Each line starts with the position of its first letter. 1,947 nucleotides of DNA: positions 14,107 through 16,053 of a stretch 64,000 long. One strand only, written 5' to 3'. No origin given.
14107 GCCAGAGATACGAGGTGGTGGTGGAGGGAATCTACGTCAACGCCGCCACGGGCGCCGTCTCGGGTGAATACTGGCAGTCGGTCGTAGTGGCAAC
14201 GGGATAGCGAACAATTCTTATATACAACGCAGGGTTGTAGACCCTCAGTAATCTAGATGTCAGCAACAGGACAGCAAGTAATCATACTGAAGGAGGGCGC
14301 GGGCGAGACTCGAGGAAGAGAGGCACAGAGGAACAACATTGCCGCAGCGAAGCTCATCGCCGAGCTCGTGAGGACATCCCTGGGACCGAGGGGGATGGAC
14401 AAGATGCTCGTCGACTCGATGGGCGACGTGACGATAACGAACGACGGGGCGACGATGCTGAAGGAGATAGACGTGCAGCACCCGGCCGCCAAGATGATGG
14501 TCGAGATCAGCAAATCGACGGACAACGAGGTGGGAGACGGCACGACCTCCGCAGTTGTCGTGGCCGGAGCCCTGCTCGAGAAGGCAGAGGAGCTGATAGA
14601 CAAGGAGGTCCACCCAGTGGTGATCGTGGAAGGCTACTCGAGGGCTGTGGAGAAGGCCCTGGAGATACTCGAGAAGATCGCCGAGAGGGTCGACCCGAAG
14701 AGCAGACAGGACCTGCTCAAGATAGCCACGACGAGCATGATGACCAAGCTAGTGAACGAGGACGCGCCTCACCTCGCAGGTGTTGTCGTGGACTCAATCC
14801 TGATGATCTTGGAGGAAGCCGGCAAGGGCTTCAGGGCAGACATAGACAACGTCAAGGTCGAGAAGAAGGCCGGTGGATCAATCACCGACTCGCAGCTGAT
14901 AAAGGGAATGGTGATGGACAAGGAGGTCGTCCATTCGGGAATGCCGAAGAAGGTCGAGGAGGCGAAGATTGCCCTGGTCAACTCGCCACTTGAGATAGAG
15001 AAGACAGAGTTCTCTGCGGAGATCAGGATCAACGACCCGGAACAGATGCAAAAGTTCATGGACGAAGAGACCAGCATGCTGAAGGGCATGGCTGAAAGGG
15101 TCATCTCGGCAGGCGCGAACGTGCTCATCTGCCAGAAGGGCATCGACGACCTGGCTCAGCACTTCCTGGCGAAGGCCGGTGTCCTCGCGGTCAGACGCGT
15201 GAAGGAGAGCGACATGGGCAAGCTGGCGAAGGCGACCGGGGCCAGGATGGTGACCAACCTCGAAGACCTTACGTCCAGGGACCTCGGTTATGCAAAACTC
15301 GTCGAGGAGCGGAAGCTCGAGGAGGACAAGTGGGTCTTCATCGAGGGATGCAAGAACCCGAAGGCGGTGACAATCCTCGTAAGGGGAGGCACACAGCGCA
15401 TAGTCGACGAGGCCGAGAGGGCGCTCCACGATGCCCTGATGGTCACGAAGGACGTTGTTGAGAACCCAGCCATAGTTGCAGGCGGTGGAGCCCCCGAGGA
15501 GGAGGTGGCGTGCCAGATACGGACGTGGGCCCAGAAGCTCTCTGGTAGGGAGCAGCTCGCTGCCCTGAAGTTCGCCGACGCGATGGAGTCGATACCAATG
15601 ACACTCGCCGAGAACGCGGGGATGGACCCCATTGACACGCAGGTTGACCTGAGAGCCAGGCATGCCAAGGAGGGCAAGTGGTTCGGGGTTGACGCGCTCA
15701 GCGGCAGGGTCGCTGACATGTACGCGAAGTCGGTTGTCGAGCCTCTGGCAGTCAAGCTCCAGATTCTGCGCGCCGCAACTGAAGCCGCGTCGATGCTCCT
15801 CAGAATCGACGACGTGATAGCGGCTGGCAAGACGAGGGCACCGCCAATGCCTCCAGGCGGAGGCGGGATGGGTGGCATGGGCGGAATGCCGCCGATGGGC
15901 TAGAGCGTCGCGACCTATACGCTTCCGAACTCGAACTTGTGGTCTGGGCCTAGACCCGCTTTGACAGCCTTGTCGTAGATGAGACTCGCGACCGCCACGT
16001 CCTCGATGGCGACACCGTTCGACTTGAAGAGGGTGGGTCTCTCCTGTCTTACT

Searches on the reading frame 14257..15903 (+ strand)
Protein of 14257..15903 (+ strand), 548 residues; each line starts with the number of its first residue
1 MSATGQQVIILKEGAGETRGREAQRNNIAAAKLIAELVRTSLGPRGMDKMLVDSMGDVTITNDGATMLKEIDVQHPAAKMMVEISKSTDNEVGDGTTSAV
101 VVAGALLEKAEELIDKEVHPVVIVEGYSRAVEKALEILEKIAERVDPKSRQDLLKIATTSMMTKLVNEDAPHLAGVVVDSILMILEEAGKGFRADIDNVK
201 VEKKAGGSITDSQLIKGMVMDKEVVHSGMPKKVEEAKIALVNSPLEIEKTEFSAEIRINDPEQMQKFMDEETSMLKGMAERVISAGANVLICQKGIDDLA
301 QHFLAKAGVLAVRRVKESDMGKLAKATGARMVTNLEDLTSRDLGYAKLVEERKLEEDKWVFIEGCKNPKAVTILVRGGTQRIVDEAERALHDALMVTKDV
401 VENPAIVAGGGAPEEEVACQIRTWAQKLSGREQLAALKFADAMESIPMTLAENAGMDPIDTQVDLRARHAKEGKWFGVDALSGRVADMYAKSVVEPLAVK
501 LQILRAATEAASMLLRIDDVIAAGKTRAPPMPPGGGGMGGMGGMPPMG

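Call 13: search_protein_families(library=pfam, proteins=[window:14257-15903:+], max_evalue=0.001)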
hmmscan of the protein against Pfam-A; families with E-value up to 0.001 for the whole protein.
window:14257-15903:+ (548 aa): 1 family
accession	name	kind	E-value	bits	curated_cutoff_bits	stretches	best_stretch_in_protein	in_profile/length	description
PF00118.29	Cpn60_TCP1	-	1.5e-188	627.9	34.3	1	34-524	1-489/490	TCP-1/cpn60 chaperonin family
